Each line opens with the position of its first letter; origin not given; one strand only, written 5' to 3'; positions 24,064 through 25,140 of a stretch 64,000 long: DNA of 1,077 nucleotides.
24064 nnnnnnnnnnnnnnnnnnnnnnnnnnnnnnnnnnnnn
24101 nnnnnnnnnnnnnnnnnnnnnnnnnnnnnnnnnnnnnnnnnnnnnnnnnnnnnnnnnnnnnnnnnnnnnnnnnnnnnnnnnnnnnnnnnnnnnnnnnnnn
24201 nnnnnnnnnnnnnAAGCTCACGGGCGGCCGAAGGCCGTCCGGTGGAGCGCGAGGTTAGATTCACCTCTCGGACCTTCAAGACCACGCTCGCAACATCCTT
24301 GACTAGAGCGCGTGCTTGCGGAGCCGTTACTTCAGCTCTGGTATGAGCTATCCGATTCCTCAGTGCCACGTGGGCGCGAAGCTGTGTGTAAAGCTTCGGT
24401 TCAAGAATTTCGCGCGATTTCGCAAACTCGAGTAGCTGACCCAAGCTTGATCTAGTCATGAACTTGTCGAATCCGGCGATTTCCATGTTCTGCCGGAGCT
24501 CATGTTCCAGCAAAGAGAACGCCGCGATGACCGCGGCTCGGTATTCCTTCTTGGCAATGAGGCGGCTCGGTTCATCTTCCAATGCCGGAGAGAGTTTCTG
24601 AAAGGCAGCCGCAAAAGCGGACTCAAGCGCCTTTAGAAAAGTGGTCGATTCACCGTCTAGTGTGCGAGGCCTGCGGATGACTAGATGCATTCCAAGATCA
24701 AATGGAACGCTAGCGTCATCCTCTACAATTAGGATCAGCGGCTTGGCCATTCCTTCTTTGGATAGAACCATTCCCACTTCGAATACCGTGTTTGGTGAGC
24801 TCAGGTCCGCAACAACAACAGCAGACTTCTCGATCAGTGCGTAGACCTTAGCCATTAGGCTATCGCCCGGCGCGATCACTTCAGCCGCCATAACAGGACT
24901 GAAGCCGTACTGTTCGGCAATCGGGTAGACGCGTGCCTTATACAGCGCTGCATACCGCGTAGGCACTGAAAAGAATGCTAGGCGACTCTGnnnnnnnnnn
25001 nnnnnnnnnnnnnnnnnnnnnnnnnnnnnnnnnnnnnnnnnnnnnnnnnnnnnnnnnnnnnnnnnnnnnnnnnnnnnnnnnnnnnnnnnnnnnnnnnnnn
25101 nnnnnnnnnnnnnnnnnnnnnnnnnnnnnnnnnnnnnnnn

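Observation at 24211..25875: Compact SIR2 + TIR/NDT-like + HEPN three-domain protein carried as a single cassette: candidate undescribed abortive-infection effector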

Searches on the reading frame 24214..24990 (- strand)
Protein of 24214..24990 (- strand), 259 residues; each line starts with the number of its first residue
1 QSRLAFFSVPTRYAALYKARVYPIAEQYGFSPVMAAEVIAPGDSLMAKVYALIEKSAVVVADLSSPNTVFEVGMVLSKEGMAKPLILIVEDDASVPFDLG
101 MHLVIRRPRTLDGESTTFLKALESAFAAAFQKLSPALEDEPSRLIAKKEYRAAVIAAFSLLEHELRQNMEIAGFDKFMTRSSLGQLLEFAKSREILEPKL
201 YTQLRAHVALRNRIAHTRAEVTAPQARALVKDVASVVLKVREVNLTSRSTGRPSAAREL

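Call 41: search_protein_representatives(protein=window:24214-24990:-)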
Query: 259 residues. Proteins with E-value up to 0.001 (for the whole library): 468; up to 1e-10: 197; up to 1e-30: 25. The best 150 are listed.
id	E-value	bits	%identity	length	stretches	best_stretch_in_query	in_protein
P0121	1.7e-70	254.0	58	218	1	34-242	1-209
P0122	6.9e-43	163.7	40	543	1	2-237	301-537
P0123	1.2e-42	162.9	38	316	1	2-240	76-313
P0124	7.5e-41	157.0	37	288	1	2-240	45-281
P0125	2.4e-40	155.4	38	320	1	2-240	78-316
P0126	2.7e-39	151.9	34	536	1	2-237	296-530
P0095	7.1e-39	150.6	45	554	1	1-242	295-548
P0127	1.7e-38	149.3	40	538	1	2-242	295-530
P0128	8.8e-37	143.7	44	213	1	34-242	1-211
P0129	1.8e-36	142.7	37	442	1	1-241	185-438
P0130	3.0e-36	142.0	36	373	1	2-234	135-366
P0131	2.4e-34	135.8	36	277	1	2-237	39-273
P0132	4.7e-34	134.8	36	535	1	1-242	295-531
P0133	1.5e-33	133.2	43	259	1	2-171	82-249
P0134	1.5e-33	133.1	36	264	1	2-236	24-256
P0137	1.4e-32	130.0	33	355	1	1-237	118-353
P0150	1.0e-29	120.6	30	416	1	2-236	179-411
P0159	6.8e-27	111.4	32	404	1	2-240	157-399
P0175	4.0e-24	102.3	33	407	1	4-237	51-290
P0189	3.5e-23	99.2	30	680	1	2-241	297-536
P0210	2.8e-20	89.7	31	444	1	3-234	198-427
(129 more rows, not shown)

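Call 43: search_protein_families(library=pfam, proteins=[P0123, P0125, P0129, P0130, P0137, P0150, P0159, P0175, P0189, P0210], max_evalue=0.05)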
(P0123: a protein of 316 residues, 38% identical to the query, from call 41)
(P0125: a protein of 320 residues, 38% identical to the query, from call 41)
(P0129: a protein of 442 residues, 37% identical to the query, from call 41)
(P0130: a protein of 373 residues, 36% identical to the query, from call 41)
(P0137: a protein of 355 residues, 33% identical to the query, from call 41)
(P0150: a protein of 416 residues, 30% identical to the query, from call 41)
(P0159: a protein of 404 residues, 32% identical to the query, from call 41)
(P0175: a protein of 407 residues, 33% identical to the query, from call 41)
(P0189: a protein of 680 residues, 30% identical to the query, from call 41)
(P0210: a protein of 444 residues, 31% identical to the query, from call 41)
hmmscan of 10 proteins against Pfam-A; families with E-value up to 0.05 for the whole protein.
P0123 (316 aa): 2 families
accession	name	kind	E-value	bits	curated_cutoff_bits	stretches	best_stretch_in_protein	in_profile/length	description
PF08780.16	NTase_sub_bind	-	0.0087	16.5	31.8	1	236-306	44-112/126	Nucleotidyltransferase substrate binding protein like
PF01934.22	HepT-like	-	0.016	15.3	23.5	1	244-308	46-111/120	Ribonuclease HepT-like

P0125 (320 aa): 1 family
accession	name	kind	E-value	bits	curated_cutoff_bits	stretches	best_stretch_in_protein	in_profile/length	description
PF01934.22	HepT-like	-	3.4e-05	24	23.5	1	225-311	24-111/120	Ribonuclease HepT-like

P0129 (442 aa): 4 families
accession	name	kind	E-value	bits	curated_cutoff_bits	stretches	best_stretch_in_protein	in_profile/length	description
PF13289.12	SIR2_2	-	8.2e-20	71.8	24.5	1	8-118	12-122/141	SIR2-like domain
PF01934.22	HepT-like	-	0.00078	19.6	23.5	1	372-429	51-108/120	Ribonuclease HepT-like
PF09509.15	Hypoth_Ymh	-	0.0041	17.4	25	0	314-353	3-42/119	Protein of unknown function (Hypoth_ymh)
PF18735.6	HEPN_RiboL-PSP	-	0.0087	16.4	28.4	0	396-438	143-186/191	RiboL-PSP-HEPN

P0130 (373 aa): 1 family
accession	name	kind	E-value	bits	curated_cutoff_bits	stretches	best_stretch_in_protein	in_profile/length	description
PF13289.12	SIR2_2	-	5.1e-09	36.8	24.5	1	1-64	56-119/141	SIR2-like domain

P0137 (355 aa): 4 families
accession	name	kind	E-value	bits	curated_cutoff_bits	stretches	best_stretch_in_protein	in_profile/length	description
PF13289.12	SIR2_2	-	7.1e-06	26.6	24.5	1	3-67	74-140/141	SIR2-like domain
PF18735.6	HEPN_RiboL-PSP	-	0.00076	19.9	28.4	0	262-299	25-63/191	RiboL-PSP-HEPN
PF10137.14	CAP12-PCTIR_TIR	-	0.04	14.4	24.7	0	181-214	75-107/119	CAP12/Pycsar effector protein, TIR domain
PF05168.19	HEPN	-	0.047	14.3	22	0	254-349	11-107/117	HEPN domain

P0150 (416 aa): 3 families
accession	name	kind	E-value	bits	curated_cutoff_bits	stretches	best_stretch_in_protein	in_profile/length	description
PF13289.12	SIR2_2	-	8.6e-19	68.5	24.5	1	22-116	33-128/141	SIR2-like domain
PF14045.11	YIEGIA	-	0.008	15.5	27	1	274-309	69-104/282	YIEGIA protein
PF21126.3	KATNA1_MIT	-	0.024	14.7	23.1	0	362-379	5-22/64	Katanin p60 subunit A1, MIT domain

P0159 (404 aa): 1 family
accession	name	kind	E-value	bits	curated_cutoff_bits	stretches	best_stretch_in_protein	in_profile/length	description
PF13289.12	SIR2_2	-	8e-21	75.1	24.5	1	5-94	38-128/141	SIR2-like domain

P0175 (407 aa): 3 families
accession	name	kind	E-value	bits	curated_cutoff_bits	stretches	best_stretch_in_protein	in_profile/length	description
PF18735.6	HEPN_RiboL-PSP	-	0.0079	16.6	28.4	1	188-286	61-175/191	RiboL-PSP-HEPN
PF09509.15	Hypoth_Ymh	-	0.019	15.2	25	0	186-224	2-40/119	Protein of unknown function (Hypoth_ymh)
PF01934.22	HepT-like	-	0.042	14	23.5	0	231-292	55-115/120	Ribonuclease HepT-like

P0189 (680 aa): 1 family
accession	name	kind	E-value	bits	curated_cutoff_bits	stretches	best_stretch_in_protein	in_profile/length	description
PF13289.12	SIR2_2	-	4.6e-26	92.1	24.5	1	109-243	2-138/141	SIR2-like domain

P0210 (444 aa): 3 families
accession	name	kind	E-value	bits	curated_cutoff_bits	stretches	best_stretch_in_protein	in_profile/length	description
PF13289.12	SIR2_2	-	2.8e-19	70.1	24.5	1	45-145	38-140/141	SIR2-like domain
PF18735.6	HEPN_RiboL-PSP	-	0.00012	22.4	28.4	1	363-430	132-182/191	RiboL-PSP-HEPN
PF09509.15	Hypoth_Ymh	-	0.0034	17.7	25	0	326-363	2-39/119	Protein of unknown function (Hypoth_ymh)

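Call 45: predict_structure(alignment_id=A4)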
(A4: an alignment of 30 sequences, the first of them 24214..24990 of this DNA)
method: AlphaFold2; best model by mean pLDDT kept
length: 259 residues; sequences in the alignment: 30
mean_pLDDT: 88.5   pTM: 0.68
mean pLDDT of the five models: 88.5, 88.1, 87.3, 85.0, 83.7
residues with pLDDT >= 90: 175; 70-90: 60; 50-70: 19; < 50: 5
segments of 3 or more residues with pLDDT < 50: 257-259
pLDDT, mean of each block of 10 residues (from residue 1): 87 93 92 88 86 93 94 82 88 82 89 81 94 80 96 94 92 73 94 96 96 92 97 96 90 51
secondary structure, 60 per line:
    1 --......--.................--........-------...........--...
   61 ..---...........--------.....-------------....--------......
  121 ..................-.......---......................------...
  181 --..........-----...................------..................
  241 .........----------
elements in order: E3-8 H11-27 E30-34 H45-55 E58-62 H66-76 E85-89 E103-106 H115-138 H140-146 H150-171 H183-192 H198-216 H223-249

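Call 49: fold_search(model_id=the predicted structure, library=pdb)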
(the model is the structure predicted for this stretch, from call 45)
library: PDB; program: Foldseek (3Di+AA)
matches with E <= 10: 1345; with E <= 0.001: 10
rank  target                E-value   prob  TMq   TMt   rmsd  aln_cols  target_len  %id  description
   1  7nuw                  9.6e-05  1.00  0.37  0.57   3.7       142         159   20  Crystal structure of the TIR domain of human TLR1 (crystallised with Zn2+ ions) (released 2021-08-25)
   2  7nux                  1.2e-04  1.00  0.37  0.56   3.8       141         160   20  Crystal structure of the TIR domain of human TLR1 (crystallised without ZN2+ ions) (released 2021-08-25)
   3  4jem_A                2.8e-04  1.00  0.38  0.58   4.2       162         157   19  Crystal structure of MilB complexed with cytidine 5'-monophosphate (released 2013-09-11)
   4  4jem_B                3.2e-04  1.00  0.39  0.62   3.7       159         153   19  Crystal structure of MilB complexed with cytidine 5'-monophosphate (released 2013-09-11)
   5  4jel                  3.5e-04  1.00  0.38  0.60   4.0       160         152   19  Structure of MilB Streptomyces rimofaciens CMP N-glycosidase (released 2013-09-11)
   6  4ohr                  3.7e-04  1.00  0.38  0.59   4.1       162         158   19  Crystal structure of MilB from Streptomyces rimofaciens (released 2014-06-25)
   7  2j67_B                3.7e-04  1.00  0.34  0.59   5.0       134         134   21  The TIR domain of human Toll-Like Receptor 10 (TLR10) (released 2006-09-27)
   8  1fyv                  4.6e-04  1.00  0.37  0.56   3.8       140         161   20  CRYSTAL STRUCTURE OF THE TIR DOMAIN OF HUMAN TLR1 (released 2000-11-22)
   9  9ia6_B                6.8e-04  1.00  0.33  0.56   5.2       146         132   11  Crystal structure of DNPH1 bound by compound 3. (released 2025-11-12)
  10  4ohb                  9.9e-04  1.00  0.39  0.61   3.8       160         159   19  Crystal structure of MilB E103A in complex with 5-hydroxymethylcytidine 5'-monophosphate (hmCMP) from Streptomyces rimof (released 2014-06-25)
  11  7un8_A                1.0e-03  1.00  0.35  0.31   6.6       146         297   18  SfSTING with c-di-GMP single fiber (released 2022-07-27)
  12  9ia6_A                1.2e-03  1.00  0.34  0.62   4.4       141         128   12  Crystal structure of DNPH1 bound by compound 3. (released 2025-11-12)
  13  9lmq_D                1.2e-03  1.00  0.41  0.36   4.8       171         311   18  Cryo-EM structure of TIR-STING/c-di-GMP complex (released 2025-08-27)
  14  7un8_C                1.2e-03  1.00  0.34  0.30   6.8       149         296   18  SfSTING with c-di-GMP single fiber (released 2022-07-27)
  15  7nt7_MODEL_1_A        1.4e-03  1.00  0.36  0.52   4.3       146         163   20  Solution structure of toll like receptor 1 (TLR1) TIR domain (released 2021-08-25)
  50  8pqt_B                6.0e-03  1.00  0.30  0.51   4.3       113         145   12  Nucleoside 2'deoxyribosyltransferase from Chroococcidiopsis thermalis PCC 7203 WT bound to Bis-Tris (released 2024-02-21)
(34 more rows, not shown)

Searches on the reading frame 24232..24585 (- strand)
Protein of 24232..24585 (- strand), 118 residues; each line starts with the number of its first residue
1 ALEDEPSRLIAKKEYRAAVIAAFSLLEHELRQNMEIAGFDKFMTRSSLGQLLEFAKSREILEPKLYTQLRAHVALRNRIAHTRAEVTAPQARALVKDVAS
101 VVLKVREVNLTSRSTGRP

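Call 35: search_solved_structures(query=A3, max_evalue=10, show_alignments=3)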
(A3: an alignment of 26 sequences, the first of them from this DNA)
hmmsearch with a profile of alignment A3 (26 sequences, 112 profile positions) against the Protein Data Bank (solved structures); distinct sequences matched with E-value up to 10: 12.
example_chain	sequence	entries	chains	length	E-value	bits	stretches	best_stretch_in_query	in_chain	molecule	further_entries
7ae9_A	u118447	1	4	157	0.04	17.6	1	43-91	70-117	HEPN toxin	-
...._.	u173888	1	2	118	0.096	16.4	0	25-74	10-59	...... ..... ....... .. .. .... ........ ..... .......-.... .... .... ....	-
6m6w_B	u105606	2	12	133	0.26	15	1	54-97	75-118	Toxin-antitoxin system toxin HepN family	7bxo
3zii_A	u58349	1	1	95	0.44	14.3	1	65-105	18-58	CELL DIVISION PROTEIN SEPF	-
6m6u_B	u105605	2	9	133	0.48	14.2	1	54-97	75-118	Toxin-antitoxin system toxin HepN family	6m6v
5yep_B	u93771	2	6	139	0.51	14.1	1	54-97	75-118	Toxin-antitoxin system toxin HepN family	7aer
1sd6_A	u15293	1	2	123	0.74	13.6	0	24-74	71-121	Methicillin resistance regulatory protein mecI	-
8hzq_A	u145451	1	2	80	0.83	13.4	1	65-102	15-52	Cell division protein SepF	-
5xyi_N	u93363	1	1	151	1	13.1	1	47-90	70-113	40S ribosomal protein S13, putative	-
1okr_A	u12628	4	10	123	1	13.1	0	24-74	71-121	METHICILLIN RESISTANCE REGULATORY PROTEIN MECI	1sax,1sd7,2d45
5d8x_A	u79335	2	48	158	1.1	13.1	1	46-100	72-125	Ferroxidase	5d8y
7ptx_A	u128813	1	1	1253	3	11.6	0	60-110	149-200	Alpha-latrocrustotoxin-Lt1a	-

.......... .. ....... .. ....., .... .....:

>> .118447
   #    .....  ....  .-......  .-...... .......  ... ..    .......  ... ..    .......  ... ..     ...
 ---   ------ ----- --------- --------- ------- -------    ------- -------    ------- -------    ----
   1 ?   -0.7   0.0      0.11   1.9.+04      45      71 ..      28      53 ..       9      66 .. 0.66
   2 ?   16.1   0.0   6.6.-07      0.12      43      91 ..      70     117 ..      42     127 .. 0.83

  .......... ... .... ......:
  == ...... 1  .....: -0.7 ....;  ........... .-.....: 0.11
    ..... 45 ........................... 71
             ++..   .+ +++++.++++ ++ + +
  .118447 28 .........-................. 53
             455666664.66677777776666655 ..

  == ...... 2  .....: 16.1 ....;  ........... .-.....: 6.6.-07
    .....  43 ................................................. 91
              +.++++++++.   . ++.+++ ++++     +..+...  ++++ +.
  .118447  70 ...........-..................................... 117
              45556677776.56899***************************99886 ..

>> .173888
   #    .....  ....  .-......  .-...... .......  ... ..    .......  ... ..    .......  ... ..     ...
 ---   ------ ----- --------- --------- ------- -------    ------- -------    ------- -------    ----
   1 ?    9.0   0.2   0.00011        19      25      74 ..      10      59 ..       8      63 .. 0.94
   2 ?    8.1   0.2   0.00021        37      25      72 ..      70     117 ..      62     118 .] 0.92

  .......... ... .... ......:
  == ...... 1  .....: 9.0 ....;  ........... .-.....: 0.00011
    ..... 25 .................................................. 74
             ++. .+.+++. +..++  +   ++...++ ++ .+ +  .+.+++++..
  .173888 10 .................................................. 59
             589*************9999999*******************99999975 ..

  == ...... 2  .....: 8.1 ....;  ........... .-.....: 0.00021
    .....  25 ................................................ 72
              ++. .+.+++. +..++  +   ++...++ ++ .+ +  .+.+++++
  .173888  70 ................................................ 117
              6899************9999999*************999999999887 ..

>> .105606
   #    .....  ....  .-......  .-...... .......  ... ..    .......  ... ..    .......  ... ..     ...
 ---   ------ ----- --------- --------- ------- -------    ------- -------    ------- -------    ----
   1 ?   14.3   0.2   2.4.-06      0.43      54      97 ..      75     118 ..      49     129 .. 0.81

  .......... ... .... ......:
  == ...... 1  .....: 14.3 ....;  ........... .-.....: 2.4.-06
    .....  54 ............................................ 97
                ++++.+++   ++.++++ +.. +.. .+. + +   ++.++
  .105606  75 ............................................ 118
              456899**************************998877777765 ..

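Call 81: search_solved_structures(query=A5, max_evalue=1, show_alignments=2)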
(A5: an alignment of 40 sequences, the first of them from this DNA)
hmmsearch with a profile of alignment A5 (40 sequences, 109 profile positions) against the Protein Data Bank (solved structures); distinct sequences matched with E-value up to 1: 9.
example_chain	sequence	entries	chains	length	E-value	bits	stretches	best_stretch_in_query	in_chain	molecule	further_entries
7ae9_A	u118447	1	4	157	0.00057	23.4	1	41-95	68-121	HEPN toxin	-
6m6w_B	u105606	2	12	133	0.0082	19.7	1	43-95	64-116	Toxin-antitoxin system toxin HepN family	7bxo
8cx6_A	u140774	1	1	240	0.0095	19.5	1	43-93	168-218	Targeting protein for Xklp2-A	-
6m6u_B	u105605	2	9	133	0.021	18.4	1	43-94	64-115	Toxin-antitoxin system toxin HepN family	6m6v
5yep_B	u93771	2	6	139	0.022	18.3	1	43-95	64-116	Toxin-antitoxin system toxin HepN family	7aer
7ae6_A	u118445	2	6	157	0.14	15.7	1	41-95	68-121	HEPN toxin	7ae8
1sd6_A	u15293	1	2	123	0.33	14.5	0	34-75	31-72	Methicillin resistance regulatory protein mecI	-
7qiw_r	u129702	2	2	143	0.42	14.2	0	41-93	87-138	Ribosomal_L28e domain-containing protein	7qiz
7ae2_A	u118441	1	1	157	0.74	13.4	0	41-95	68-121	HEPN toxin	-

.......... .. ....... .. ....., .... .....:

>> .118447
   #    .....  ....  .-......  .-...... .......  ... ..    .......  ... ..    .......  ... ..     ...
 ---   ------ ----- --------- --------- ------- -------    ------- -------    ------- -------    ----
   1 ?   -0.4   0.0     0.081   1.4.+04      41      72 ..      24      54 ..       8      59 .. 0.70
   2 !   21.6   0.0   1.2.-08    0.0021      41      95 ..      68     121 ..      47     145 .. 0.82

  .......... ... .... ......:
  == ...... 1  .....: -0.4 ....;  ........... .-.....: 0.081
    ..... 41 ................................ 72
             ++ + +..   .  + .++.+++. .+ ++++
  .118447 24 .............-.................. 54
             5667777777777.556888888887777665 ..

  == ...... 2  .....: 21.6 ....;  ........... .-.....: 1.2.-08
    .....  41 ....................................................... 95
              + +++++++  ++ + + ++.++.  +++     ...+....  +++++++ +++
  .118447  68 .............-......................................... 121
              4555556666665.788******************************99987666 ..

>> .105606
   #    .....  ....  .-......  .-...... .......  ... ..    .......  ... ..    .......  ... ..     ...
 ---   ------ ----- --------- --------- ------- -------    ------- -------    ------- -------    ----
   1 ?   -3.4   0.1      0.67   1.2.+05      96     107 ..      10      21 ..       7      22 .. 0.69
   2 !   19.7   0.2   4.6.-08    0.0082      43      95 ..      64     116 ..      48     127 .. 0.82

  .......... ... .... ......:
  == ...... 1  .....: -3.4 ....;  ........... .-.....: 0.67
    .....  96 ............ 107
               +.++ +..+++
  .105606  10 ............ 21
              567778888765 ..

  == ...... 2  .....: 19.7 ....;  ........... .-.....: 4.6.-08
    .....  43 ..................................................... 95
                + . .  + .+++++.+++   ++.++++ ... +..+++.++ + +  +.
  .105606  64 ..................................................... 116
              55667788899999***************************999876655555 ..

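Call 82: search_protein_families(library=pfam, alignment_id=A5, max_evalue=0.05)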
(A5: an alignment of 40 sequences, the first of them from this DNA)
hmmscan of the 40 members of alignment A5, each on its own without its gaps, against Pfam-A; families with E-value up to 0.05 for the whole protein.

A. member 1, seq(112 aa): 2 families
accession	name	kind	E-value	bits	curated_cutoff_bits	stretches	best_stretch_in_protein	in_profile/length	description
PF01934.22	HepT-like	-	0.016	15.4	23.5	1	15-84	27-95/120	Ribonuclease HepT-like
PF24554.1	DUF7603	-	0.039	15.1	27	1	27-82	28-83/110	Domain of unknown function (DUF7603)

B. families by the number of members that match (of 40 scanned): 27 families (the first 25 are shown)
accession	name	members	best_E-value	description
PF18735.6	HEPN_RiboL-PSP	14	1.2e-06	RiboL-PSP-HEPN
PF01934.22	HepT-like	13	1.2e-05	Ribonuclease HepT-like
PF13643.11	DUF4145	12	3.7e-08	Domain of unknown function (DUF4145)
PF09509.15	Hypoth_Ymh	11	6.3e-05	Protein of unknown function (Hypoth_ymh)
PF18731.6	HEPN_Swt1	8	0.0025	Swt1-like HEPN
PF05168.19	HEPN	5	0.00033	HEPN domain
PF20185.3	DUF6548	3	0.0059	Family of unknown function (DUF6548)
PF09670.15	Cas_Cas02710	2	0.0027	Csm6 HEPN domain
PF16859.10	TetR_C_11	1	0.0001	Tetracyclin repressor-like, C-terminal domain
PF09659.15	Cas_Csm6_HEPN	1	0.0028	Cas_Csm6 HEPN domain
PF20612.3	SHOCT_2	1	0.003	SHOCT domain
PF18515.6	Rh5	1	0.0033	Rh5 coiled-coil domain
PF18730.6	HEPN_Cthe2314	1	0.0047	Cthe_2314-like HEPN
PF00268.27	Ribonuc_red_sm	1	0.0086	Ribonucleotide reductase, small chain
PF22215.1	MLKL_N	1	0.016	Mixed lineage kinase domain-like N-terminal domain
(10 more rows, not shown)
